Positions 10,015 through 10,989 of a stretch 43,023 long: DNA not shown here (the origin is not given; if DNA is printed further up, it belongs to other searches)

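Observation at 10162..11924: Translationally coupled pair of unknown-function genes, one with an internal tandem duplication, converging onto and overlapping the LysR gene's 3' end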

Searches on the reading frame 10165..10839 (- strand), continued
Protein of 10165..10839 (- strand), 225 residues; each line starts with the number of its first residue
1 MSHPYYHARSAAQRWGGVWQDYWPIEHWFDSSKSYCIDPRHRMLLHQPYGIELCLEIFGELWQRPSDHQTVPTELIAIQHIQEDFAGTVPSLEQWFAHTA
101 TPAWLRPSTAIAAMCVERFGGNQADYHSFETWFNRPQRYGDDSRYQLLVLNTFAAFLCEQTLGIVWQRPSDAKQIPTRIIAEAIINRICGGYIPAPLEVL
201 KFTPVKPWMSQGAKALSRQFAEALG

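Call 58: search_protein_families(library=pfam, proteins=[L010:3150-3626:+, L010:3598-3996:+, L012:3207-3551:+, L012:3624-3992:+, L014:4642-5205:+, L014:5205-5720:+, L008:4605-4994:+], max_evalue=1)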
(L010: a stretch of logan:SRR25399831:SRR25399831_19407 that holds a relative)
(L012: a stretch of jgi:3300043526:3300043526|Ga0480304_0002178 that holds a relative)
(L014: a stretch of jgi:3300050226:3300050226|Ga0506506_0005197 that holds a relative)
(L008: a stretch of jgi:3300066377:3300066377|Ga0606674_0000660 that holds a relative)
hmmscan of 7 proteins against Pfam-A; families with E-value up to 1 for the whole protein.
L010:3150-3626:+ (159 aa): 0 families

L010:3598-3996:+ (133 aa): 0 families

L012:3207-3551:+ (115 aa): 0 families

L012:3624-3992:+ (123 aa): 1 family
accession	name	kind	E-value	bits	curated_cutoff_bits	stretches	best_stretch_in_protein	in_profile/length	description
PF21835.1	YIEGIA_cap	-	0.054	13.6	24.1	1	21-38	14-31/58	Capping complex subunit for YIEGIA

L014:4642-5205:+ (188 aa): 1 family
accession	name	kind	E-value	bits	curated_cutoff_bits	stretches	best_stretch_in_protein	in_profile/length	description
PF14673.11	DUF4459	-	0.31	11.4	27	1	59-118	41-97/159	Domain of unknown function (DUF4459)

L014:5205-5720:+ (172 aa): 0 families

L008:4605-4994:+ (130 aa): 1 family
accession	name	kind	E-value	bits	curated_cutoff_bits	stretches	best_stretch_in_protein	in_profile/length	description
PF11245.13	DUF2544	-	0.14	12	25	1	55-93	127-165/246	Protein of unknown function (DUF2544)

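Call 59: search_protein_families(library=phrogs, proteins=[L010:3150-3626:+, L010:3598-3996:+, L012:3207-3551:+, L012:3624-3992:+, L014:4642-5205:+, L014:5205-5720:+, L008:4605-4994:+], max_evalue=0.1)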
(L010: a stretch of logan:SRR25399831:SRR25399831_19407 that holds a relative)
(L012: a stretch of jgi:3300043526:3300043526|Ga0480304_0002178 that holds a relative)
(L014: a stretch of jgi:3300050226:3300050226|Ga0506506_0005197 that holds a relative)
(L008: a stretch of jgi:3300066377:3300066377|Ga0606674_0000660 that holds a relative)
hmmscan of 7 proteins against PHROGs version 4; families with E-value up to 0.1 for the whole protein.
L010:3150-3626:+ (159 aa): 0 families

L010:3598-3996:+ (133 aa): 0 families

L012:3207-3551:+ (115 aa): 2 families
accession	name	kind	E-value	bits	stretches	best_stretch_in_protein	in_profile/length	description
phrog_548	-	DNA, RNA and nucleotide metabolism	0.0004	20.7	1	47-100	116-166/341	RNA ligase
phrog_18761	-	unknown function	0.049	14.2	1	63-108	128-174/192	-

L012:3624-3992:+ (123 aa): 0 families

L014:4642-5205:+ (188 aa): 0 families

L014:5205-5720:+ (172 aa): 0 families

L008:4605-4994:+ (130 aa): 0 families

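Call 65: find_related_loci(query=A5, collection=genome_contigs, flank=4000)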
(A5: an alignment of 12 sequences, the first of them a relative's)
Query A5 (172 aa) in genome_contigs; peptide patterns used: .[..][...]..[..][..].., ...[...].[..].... (x = any residue, [..] = any of these).
464 stretches matched a pattern; 411 encode a relative of the query (tblastn E <= 1e-3); the best 80 are kept; 80 distinct loci.
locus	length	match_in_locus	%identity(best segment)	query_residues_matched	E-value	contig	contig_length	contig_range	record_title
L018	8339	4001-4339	61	1-114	4e-46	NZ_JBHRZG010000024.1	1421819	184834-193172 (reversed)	Deinococcus rufus strain CCTCC AB 2017081 velvet_auto_105_24, whole genome shotgun sequence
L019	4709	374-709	59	1-113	3e-45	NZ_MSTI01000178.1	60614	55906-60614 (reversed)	Deinococcus marmoris strain PAMC 26562 contig-10000009, whole genome shotgun sequence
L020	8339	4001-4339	59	1-114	4e-45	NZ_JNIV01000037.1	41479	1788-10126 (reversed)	Deinococcus marmoris DSM 12784 Q319DRAFT_scaffold00036.36_C, whole genome shotgun sequence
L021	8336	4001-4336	59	1-113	1e-44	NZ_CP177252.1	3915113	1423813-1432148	Deinococcus yunweiensis strain KCTC 3955 chromosome, complete genome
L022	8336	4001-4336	58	1-113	1e-43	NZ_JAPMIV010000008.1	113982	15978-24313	Deinococcus arenicola strain ZS9-10 scaffold8, whole genome shotgun sequence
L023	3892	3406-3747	62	1-115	1e-43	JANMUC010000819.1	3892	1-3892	MAG: Deinococcales bacterium isolate SOY_29_concoct_239_sub SOY_29_k141_1311814, whole genome shotgun sequence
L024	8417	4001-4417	50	1-146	1e-41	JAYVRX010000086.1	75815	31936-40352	MAG: Deinococcales bacterium isolate GL73_DN_metabinner_10 GL73_DN_metabinner_10_85, whole genome shotgun sequence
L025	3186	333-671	54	1-114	2e-40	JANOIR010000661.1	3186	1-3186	MAG: Vicinamibacteraceae bacterium isolate SOY_63_metabat_174 SOY_63_k141_1202784, whole genome shotgun sequence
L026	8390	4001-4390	52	1-125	2e-40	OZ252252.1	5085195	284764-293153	MAG: Deinococcales bacterium isolate 5cafd705-4e53-402a-ab4b-ed1a629fd506 genome assembly, chromosome: 1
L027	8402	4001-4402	49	1-134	2e-39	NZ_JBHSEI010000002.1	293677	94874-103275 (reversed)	Deinococcus hohokamensis strain CCUG 55995 platanus_K_17_124_2, whole genome shotgun sequence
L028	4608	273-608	58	1-113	1e-39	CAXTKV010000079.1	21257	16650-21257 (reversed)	MAG TPA_asm: uncultured Deinococcales bacterium isolate public_SRR11456923_metawrap_bin.5 genome assembly, contig: publi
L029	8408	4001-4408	48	1-141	2e-39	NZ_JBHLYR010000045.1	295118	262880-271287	Deinococcus oregonensis strain JCM 13503 platanus_K_21_77_45, whole genome shotgun sequence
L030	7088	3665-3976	57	1-105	3e-39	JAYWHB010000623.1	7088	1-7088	MAG: Deinococcales bacterium isolate GLR68_GL53_UP_2_concoct_156 GLR68_GL53_UP_2_concoct_156_622, whole genome shotgun s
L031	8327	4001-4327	57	1-110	3e-38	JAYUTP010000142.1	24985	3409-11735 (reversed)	MAG: Candidatus Tenderia sp. isolate GL12_Up_metabinner_6 GL12_Up_metabinner_6_141, whole genome shotgun sequence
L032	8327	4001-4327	56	1-111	5e-37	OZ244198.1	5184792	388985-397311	MAG: Arenicellales bacterium isolate acf98f22-c3a9-4478-9d88-117e57475e35 genome assembly, chromosome: 1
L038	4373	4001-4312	56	1-105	2e-36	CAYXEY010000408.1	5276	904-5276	MAG TPA_asm: uncultured Planctomycetaceae bacterium isolate binchicken_co245_183 genome assembly, contig: NODE_21691_len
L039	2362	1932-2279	51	1-118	1e-36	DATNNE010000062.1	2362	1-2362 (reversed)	MAG TPA_asm: Terriglobales bacterium isolate SMAG_U11497 k141_355873, whole genome shotgun sequence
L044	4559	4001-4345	50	1-117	7e-36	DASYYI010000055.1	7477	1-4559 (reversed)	MAG TPA_asm: Candidatus Acidiferrales bacterium isolate SMAG_U6331 k141_120014, whole genome shotgun sequence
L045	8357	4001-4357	50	1-120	1e-35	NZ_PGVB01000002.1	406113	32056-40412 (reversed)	Bacillus sp. T33-2 contig_2, whole genome shotgun sequence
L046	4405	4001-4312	56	1-105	9e-36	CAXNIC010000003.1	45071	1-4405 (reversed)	MAG: Alphaproteobacteria bacterium isolate LH-05nov19-173 genome assembly, contig: LH-05nov19-C1379, whole genome shotgu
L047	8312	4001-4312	57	1-105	8e-36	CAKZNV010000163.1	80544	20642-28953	MAG TPA_asm: uncultured Rubritalea sp. isolate ERR2094166_bin.135_CONCOCT_v1.1_MAG genome assembly, contig: ERZ650164.21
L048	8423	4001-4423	44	1-140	7e-36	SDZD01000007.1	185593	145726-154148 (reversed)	MAG: bacterium isolate PMG_196 scaffold_104, whole genome shotgun sequence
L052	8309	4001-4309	51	1-105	1e-35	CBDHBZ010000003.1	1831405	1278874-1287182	MAG: Abditibacterium sp. isolate 8b3576e8-bfd9-4b4c-bc7a-fdc956353a50 genome assembly, contig: contig_3, whole genome sh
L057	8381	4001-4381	47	1-133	5e-35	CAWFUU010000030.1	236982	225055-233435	MAG: uncultured Acidobacteriaceae bacterium isolate MFD09286.bin.1.47 genome assembly, contig: contig_44831, whole genom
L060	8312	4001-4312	55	1-105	5e-35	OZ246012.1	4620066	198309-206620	MAG: Gammaproteobacteria bacterium isolate cdc0f530-035d-4955-97c4-39c5ebdcd4ad genome assembly, chromosome: 1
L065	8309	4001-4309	54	1-105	6e-35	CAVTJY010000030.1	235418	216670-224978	MAG: uncultured Alphaproteobacteria bacterium isolate MFD05567.bin.2.78 genome assembly, contig: contig_54180, whole gen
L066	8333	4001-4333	54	1-114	7e-35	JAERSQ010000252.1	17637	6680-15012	MAG: Proteobacteria bacterium isolate BH10 c_000000008946, whole genome shotgun sequence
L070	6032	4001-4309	52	1-105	1e-34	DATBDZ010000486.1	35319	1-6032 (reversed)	MAG TPA_asm: Humisphaera sp. isolate SMAG_U5824 k141_3245638, whole genome shotgun sequence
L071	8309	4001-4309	55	1-105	1e-34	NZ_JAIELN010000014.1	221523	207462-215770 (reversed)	MAG: Hyphomicrobium sp. isolate co.spades.CONCOCT.1kb_066 c_000000000008, whole genome shotgun sequence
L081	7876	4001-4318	52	1-108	3e-34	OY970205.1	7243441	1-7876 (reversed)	MAG: uncultured Acidobacteriaceae bacterium isolate MFD02248.bin.1.24 genome assembly, chromosome: 1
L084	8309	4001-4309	52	1-105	2e-34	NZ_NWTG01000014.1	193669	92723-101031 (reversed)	Bradyrhizobium sp. C9 Scaffold13_1, whole genome shotgun sequence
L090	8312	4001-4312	54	1-105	2e-34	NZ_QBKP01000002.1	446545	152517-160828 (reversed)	Gemmobacter caeni strain DSM 21823 Ga0196851_102, whole genome shotgun sequence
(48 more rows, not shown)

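Call 69: search_protein_families(library=pfam, proteins=[L039:1549-1926:+, L044:3591-3995:+, L046:3471-4001:+, L047:4357-4800:+, L038:3558-4001:+, L048:3433-3996:+, L052:3348-3998:+, L070:3437-3991:+, L084:3260-3991:+, L065:3226-3993:+], max_evalue=1)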
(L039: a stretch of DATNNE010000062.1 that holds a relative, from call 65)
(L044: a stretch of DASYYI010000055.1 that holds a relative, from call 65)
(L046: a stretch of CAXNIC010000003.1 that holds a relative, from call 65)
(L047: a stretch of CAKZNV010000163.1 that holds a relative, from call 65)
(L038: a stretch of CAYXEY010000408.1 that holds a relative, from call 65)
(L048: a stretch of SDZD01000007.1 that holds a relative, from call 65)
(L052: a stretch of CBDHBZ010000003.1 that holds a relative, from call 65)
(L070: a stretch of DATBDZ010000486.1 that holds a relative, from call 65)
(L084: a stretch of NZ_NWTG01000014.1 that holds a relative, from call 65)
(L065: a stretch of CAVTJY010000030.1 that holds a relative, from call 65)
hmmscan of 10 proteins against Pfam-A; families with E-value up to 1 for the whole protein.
L039:1549-1926:+ (126 aa): 2 families
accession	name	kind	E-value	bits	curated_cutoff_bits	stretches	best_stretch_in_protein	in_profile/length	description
PF21798.2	DUF6878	-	5.5e-11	42.9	24.3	2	19-61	5-44/128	Family of unknown function (DUF6878)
PF12890.13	DHOase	-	0.081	13.5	21.2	1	33-76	60-103/142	Dihydro-orotase-like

L044:3591-3995:+ (135 aa): 1 family
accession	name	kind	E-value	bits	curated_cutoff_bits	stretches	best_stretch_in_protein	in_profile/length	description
PF21798.2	DUF6878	-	3.3e-09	37.2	24.3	2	79-122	72-115/128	Family of unknown function (DUF6878)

L046:3471-4001:+ (177 aa): 1 family
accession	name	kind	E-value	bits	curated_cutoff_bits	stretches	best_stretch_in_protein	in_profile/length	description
PF21798.2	DUF6878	-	1.1e-20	74.3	24.3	1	32-177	3-128/128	Family of unknown function (DUF6878)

L047:4357-4800:+ (148 aa): 1 family
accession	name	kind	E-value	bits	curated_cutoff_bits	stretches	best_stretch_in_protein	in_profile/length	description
PF21798.2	DUF6878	-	2.2e-19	70.1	24.3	1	13-133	7-122/128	Family of unknown function (DUF6878)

L038:3558-4001:+ (148 aa): 1 family
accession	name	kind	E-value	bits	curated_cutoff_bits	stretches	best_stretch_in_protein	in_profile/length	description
PF21798.2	DUF6878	-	1.6e-13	51.2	24.3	2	79-134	71-126/128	Family of unknown function (DUF6878)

L048:3433-3996:+ (188 aa): 0 families

L052:3348-3998:+ (217 aa): 1 family
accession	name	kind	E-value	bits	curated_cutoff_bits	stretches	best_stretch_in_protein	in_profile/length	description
PF19495.4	DUF6030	-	0.2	11.6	26.7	1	49-87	79-107/254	Family of unknown function (DUF6030)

L070:3437-3991:+ (185 aa): 0 families

L084:3260-3991:+ (244 aa): 0 families

L065:3226-3993:+ (256 aa): 0 families

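Call 77: search_protein_families(library=pfam, proteins=[L060:4360-5478:+, L018:3397-3996:+, L027:4423-5223:+, L066:3591-3995:+, L045:3578-3985:+, L057:4276-5367:+, L066:2150-3367:+, L090:2927-3985:+, L024:4374-5147:+, L066:4344-5012:+], max_evalue=0.1)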
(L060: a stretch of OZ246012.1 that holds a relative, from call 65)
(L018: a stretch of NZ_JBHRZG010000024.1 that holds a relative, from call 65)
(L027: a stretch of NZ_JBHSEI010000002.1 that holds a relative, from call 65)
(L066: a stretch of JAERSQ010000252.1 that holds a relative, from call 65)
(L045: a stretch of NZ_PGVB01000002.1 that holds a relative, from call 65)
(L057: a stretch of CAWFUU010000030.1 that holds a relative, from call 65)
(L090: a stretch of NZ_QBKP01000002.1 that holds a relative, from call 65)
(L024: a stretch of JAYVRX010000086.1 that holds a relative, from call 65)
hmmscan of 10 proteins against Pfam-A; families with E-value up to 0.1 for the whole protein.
L060:4360-5478:+ (373 aa): 2 families
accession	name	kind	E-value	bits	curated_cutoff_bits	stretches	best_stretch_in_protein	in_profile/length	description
PF21798.2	DUF6878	-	1.1e-22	80.8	24.3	1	236-357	4-122/128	Family of unknown function (DUF6878)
PF14284.11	PcfJ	-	1.9e-06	28.2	25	1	89-210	23-146/147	PcfJ-like protein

L018:3397-3996:+ (200 aa): 0 families

L027:4423-5223:+ (267 aa): 2 families
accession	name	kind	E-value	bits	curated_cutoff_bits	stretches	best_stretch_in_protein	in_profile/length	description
PF20335.4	DUF6630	-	0.015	16.1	27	0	147-213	29-90/158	Domain of unknown function (DUF6630)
PF04055.27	Radical_SAM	-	0.025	15.2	29.5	0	130-180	73-116/166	Radical SAM superfamily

L066:3591-3995:+ (135 aa): 0 families

L045:3578-3985:+ (136 aa): 0 families

L057:4276-5367:+ (364 aa): 1 family
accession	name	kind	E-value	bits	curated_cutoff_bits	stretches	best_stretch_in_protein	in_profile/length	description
PF04098.21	Rad52_Rad22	-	4.2e-11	43.4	20.3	1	61-201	1-144/153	Rad52/22 family double-strand break repair protein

L066:2150-3367:+ (406 aa): 3 families
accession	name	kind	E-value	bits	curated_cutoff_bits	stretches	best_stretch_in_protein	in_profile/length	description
PF13203.12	DUF2201_N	-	4.6e-51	174.5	23.2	1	8-264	6-263/271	Putative metallopeptidase domain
PF09967.15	DUF2201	-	6.5e-18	65.5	26.4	1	280-405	2-123/123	VWA-like domain (DUF2201)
PF10263.15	SprT-like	-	0.089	13.1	25.6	0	34-75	32-74/108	SprT-like family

L090:2927-3985:+ (353 aa): 3 families
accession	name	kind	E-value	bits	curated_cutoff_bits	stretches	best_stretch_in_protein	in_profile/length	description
PF21798.2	DUF6878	-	2.7e-05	24.6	24.3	1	20-60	5-45/128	Family of unknown function (DUF6878)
PF13533.13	Biotin_lipoyl_2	-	0.0066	16.7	29.8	1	72-99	5-32/32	Biotin-lipoyl like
PF00364.28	Biotin_lipoyl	-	0.028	14.7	22.1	1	69-98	2-36/73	Biotin-requiring enzyme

L024:4374-5147:+ (258 aa): 0 families

L066:4344-5012:+ (223 aa): 0 families

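Call 84: search_dna_similar(query=L071:4001-4357:+, collection=plasmids, mode=protein, max_evalue=0.00001, max_rows=25, rows=spread)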
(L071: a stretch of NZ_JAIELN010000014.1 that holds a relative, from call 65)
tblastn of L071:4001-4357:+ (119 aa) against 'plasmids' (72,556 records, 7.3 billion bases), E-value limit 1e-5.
Records with a match: 225; places in all: 238; records where one place covers at least 80% of the query: 207.
Best place of each record, by identity: 60-80% 97; <60% 128.
By first word of the organism name: Pseudosulfitobacter 38; Phaeobacter 28; Sulfitobacter 26; Sphingobium 13; Paracoccus 10; Roseovarius 8; Dinoroseobacter 6; Komagataeibacter 5; Shinella 5; Deinococcus 4; and 43 more.
By predicted mobility (MOB-suite, as given by PLSDB): conjugative 123; non-mobilizable 69; mobilizable 33.
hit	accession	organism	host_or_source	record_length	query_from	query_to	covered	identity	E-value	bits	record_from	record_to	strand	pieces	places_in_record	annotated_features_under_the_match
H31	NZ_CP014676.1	Kozakia baliensis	palm brown sugar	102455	1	109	92%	67.0%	3e-45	162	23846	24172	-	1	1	hypothetical protein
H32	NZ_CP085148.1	Sulfitobacter dubius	cell culture,Sediment from the Channel ...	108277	1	104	87%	65.7%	3e-41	151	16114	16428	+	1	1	hypothetical protein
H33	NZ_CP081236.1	Phaeobacter inhibens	-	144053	1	104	87%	65.7%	5e-41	150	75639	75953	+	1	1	hypothetical protein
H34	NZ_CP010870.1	Actibacterium sp. EMB200-NS6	cell culture,oil contaminated tidal flat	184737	1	104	87%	64.8%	6e-41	150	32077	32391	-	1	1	hypothetical protein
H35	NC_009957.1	Dinoroseobacter shibae DFL 12 = DSM 16493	-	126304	1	104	87%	64.8%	9e-41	149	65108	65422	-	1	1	hypothetical protein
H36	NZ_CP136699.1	Sulfitobacter dubius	Macrocystis pyrifera gametophyte,Whole ...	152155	1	104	87%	64.8%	3e-40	148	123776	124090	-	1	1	hypothetical protein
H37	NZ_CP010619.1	Phaeobacter inhibens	cell culture,cleaning system aquaculture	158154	1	104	87%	63.8%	1e-40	149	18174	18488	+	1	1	hypothetical protein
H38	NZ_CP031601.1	Roseovarius indicus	pure culture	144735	1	104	87%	63.8%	2e-40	149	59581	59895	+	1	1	hypothetical protein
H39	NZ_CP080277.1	Phaeobacter piscinae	-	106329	1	104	87%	63.8%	3e-39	145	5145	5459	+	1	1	hypothetical protein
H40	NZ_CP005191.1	Sphingobium sp. MI1205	-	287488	1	111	93%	59.5%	1e-39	146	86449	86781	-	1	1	hypothetical protein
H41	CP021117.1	Aestuarium zhoushanense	pure culture,tidal flat sample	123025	1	111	93%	58.6%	1e-39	147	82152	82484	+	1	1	hypothetical protein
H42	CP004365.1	Komagataeibacter xylinus E25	-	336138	1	109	92%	59.6%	3e-39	145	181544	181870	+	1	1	hypothetical protein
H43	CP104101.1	Phaeobacter sp. G2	cell culture,Emiliania huxleyi RCC1216 ...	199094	1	106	89%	60.7%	1e-37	141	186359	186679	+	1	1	hypothetical protein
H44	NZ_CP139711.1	Sulfitobacter sp. OXR-159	Bacterial Culture,hydrothermal vent ...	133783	1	111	93%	57.7%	4e-39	145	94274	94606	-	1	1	hypothetical protein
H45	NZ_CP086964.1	Pseudosulfitobacter pseudonitzschiae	Skeletonema costatum,The surface ...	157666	1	111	93%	57.7%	8e-39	144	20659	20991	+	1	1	hypothetical protein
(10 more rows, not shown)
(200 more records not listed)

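Call 85: get_annotated_region(hit=H35, flank=9000)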
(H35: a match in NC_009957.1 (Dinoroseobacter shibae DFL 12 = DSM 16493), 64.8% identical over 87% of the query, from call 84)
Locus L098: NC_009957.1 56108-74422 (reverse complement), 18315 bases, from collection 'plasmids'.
description: Dinoroseobacter shibae DFL 12 = DSM 16493 plasmid pDSHI03, complete sequence
organism: Dinoroseobacter shibae DFL 12 = DSM 16493 (NCBI taxid 398580)
taxonomy: Bacteria; Pseudomonadota; Alphaproteobacteria; Rhodobacterales; Roseobacteraceae; Dinoroseobacter; Dinoroseobacter shibae; Dinoroseobacter shibae DFL 12 = DSM 16493
host: -; source: -; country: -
typing (MOB-suite, as given by PLSDB): conjugative; replicon rep_cluster_599; relaxase MOBP; mating-pair formation MPF_T
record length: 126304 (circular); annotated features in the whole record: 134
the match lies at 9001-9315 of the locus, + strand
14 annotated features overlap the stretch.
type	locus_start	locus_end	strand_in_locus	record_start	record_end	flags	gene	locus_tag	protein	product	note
CDS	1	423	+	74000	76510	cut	-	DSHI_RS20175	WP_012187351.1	strawberry notch family protein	-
CDS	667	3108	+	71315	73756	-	-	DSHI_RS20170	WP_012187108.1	DEAD/DEAH box helicase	-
CDS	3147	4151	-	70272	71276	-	-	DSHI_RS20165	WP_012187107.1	tyrosine-type recombinase/integrase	GO:0015074 - DNA integration [Evidence IEA]; GO:0006310 - DNA recombination [Evidence IEA]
CDS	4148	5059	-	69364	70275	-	-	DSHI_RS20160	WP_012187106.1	tyrosine-type recombinase/integrase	GO:0015074 - DNA integration [Evidence IEA]; GO:0006310 - DNA recombination [Evidence IEA]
CDS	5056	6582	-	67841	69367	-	-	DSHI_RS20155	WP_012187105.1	tyrosine-type recombinase/integrase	GO:0015074 - DNA integration [Evidence IEA]; GO:0006310 - DNA recombination [Evidence IEA]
CDS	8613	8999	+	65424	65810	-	-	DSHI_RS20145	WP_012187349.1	DUF6878 family protein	-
CDS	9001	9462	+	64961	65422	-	-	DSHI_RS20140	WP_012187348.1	hypothetical protein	-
CDS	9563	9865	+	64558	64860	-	-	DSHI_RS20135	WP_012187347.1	hypothetical protein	-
CDS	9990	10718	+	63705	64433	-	-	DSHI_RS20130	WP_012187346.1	DUF736 family protein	-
CDS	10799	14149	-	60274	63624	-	-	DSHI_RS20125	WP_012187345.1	error-prone DNA polymerase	GO:0006260 - DNA replication [Evidence IEA]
CDS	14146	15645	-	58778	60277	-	-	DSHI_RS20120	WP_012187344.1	DNA polymerase Y family protein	-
CDS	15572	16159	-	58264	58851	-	-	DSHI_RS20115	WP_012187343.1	hypothetical protein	-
CDS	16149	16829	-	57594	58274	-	-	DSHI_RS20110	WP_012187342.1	SOS response-associated peptidase family protein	GO:0006974 - DNA damage response [Evidence IEA]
CDS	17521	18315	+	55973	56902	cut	-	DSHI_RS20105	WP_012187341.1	DUF2493 domain-containing protein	-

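Call 99: search_solved_structures(query=A7, max_evalue=10)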
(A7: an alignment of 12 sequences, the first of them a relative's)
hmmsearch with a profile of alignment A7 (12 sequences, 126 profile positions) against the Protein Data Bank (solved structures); distinct sequences matched with E-value up to 10: 12.
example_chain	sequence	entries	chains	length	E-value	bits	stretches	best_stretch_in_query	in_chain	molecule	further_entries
3pf9_A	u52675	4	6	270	0.029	17.5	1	24-64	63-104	Cinnamoyl esterase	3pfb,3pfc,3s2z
3pf8_A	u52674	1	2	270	0.03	17.5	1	24-64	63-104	Cinnamoyl esterase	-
3qm1_A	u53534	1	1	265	0.03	17.5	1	24-64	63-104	Cinnamoyl esterase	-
7xrh_A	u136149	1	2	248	0.2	14.9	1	25-64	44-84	Cinnamoyl esterase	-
7xri_A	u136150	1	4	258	0.2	14.8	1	25-64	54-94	Cinnamoyl esterase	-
5xyi_O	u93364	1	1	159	0.29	14.3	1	17-50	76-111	Ribosomal protein S14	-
4f3q_A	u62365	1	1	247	0.34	14.1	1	36-74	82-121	Transcriptional regulatory protein CBU_1566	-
10bv_A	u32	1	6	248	0.38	13.9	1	23-63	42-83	Chlorogenic acid esterase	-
8skm_A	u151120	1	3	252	0.39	13.9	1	23-63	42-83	Chlorogenic acid esterase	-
8slj_A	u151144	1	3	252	0.39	13.9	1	23-63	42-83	Alpha/beta hydrolase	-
2obp_A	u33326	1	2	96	0.86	12.8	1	15-48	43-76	Putative DNA-binding protein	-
1wjw_A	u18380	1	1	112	1.4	12.1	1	92-123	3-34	Phosphoacetylglucosamine mutase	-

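Call 100: search_protein_families(library=padloc, proteins=[L081:3618-3995:+, L060:4360-5478:+, L048:3433-3996:+, L027:4423-5223:+, L071:4001-4357:+], max_evalue=0.1)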
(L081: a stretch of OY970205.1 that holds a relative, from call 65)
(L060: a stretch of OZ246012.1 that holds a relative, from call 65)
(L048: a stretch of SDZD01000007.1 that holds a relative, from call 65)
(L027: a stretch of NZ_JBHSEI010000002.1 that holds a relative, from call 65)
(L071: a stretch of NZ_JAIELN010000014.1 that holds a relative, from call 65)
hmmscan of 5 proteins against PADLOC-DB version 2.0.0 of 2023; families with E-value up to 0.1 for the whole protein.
L081:3618-3995:+ (126 aa): 0 families

L060:4360-5478:+ (373 aa): 0 families

L048:3433-3996:+ (188 aa): 0 families

L027:4423-5223:+ (267 aa): 2 families
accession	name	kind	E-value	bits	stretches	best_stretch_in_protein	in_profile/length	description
PDLC03177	Specificity_I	-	0.049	10.5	1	180-220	196-237/402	Type I specificity subunit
PDLC01898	CARF4--CARF_PDDEXK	-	0.05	10.8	1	111-173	62-124/296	-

L071:4001-4357:+ (119 aa): 0 families
